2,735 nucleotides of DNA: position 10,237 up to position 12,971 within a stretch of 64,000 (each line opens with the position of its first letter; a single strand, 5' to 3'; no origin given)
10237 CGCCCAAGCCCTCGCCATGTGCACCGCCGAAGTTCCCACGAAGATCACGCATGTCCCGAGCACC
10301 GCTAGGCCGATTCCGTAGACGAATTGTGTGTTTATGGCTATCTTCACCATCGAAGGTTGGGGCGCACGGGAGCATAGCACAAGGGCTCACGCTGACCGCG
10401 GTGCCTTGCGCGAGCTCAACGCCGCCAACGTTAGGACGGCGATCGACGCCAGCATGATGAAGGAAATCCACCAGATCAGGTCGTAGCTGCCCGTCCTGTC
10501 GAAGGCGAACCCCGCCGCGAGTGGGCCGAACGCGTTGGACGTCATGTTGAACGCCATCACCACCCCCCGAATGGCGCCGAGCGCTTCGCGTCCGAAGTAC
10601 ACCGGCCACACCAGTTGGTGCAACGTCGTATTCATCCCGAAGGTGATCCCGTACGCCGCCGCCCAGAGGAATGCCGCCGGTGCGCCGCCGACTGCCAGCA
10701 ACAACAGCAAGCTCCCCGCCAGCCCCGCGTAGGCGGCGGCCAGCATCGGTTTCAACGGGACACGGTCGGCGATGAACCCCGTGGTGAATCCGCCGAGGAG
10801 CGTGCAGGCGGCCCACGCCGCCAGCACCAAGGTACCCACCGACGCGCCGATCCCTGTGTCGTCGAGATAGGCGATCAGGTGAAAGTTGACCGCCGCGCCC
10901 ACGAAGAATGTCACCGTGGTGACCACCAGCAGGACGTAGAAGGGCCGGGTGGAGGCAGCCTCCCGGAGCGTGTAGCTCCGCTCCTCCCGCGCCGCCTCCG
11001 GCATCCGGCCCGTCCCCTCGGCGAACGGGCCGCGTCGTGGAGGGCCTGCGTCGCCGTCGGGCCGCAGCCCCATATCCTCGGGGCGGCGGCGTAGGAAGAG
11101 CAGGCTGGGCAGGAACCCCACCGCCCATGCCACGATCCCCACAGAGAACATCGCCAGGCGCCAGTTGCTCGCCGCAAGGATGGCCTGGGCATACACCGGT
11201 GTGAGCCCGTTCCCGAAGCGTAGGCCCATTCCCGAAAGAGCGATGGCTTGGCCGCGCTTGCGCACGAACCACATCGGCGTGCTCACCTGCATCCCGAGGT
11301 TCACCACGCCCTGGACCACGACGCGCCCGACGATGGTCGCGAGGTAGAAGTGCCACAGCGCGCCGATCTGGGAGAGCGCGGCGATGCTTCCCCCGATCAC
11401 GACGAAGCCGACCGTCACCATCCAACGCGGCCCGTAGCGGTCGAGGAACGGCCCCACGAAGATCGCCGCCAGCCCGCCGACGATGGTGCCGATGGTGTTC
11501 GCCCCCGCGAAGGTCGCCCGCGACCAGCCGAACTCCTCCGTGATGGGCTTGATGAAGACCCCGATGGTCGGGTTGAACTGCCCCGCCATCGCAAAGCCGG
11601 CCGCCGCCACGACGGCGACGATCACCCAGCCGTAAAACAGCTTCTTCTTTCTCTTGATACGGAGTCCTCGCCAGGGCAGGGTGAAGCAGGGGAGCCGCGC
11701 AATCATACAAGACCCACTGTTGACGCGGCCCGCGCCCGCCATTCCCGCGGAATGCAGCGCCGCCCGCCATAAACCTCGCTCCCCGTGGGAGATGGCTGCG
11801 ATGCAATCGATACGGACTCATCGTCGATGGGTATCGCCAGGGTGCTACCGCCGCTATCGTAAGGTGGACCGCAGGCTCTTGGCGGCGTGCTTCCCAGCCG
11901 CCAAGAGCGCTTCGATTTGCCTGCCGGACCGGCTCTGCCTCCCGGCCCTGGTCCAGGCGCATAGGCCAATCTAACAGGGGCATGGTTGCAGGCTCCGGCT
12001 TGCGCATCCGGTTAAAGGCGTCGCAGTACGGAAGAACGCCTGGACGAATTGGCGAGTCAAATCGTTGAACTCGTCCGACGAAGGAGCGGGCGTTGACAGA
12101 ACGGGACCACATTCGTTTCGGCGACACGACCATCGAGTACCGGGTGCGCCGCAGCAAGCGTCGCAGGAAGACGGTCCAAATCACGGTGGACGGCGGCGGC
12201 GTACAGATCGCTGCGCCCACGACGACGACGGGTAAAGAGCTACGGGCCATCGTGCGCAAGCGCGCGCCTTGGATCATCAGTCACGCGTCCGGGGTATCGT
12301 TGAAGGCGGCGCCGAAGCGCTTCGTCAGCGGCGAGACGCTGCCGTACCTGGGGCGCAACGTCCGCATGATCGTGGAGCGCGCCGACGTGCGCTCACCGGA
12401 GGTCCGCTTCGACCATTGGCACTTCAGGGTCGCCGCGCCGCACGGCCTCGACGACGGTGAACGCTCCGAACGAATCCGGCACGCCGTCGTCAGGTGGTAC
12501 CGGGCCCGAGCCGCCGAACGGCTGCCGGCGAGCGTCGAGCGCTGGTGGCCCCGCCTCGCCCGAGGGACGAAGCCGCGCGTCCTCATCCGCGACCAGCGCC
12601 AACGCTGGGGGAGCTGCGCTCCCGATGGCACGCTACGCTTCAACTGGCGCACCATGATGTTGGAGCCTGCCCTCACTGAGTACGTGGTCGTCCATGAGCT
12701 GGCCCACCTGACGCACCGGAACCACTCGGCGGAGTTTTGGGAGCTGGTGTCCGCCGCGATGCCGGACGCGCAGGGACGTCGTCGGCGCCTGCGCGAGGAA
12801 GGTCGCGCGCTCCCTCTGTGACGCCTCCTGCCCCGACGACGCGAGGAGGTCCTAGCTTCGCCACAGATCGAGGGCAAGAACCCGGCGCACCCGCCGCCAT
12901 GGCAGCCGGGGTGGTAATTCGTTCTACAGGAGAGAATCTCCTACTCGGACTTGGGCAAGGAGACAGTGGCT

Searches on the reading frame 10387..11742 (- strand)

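Call 24: search_protein_families(library=pfam, proteins=[window:10387-11742:-], max_evalue=0.001)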
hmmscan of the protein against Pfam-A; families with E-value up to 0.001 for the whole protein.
window:10387-11742:- (451 aa): 1 family
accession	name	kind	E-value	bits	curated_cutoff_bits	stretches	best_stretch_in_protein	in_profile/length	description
PF07690.21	MFS_1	-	5.7e-38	131.2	33.4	2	47-382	9-326/347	Major Facilitator Superfamily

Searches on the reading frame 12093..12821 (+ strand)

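Call 24: search_protein_families(library=pfam, proteins=[window:12093-12821:+], max_evalue=0.001)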
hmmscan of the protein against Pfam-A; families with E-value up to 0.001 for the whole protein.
window:12093-12821:+ (242 aa): 1 family
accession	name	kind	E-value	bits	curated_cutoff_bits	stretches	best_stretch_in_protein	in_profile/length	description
PF01863.23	YgjP-like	-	9e-54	183.1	26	1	26-235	1-206/207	YgjP-like, metallopeptidase domain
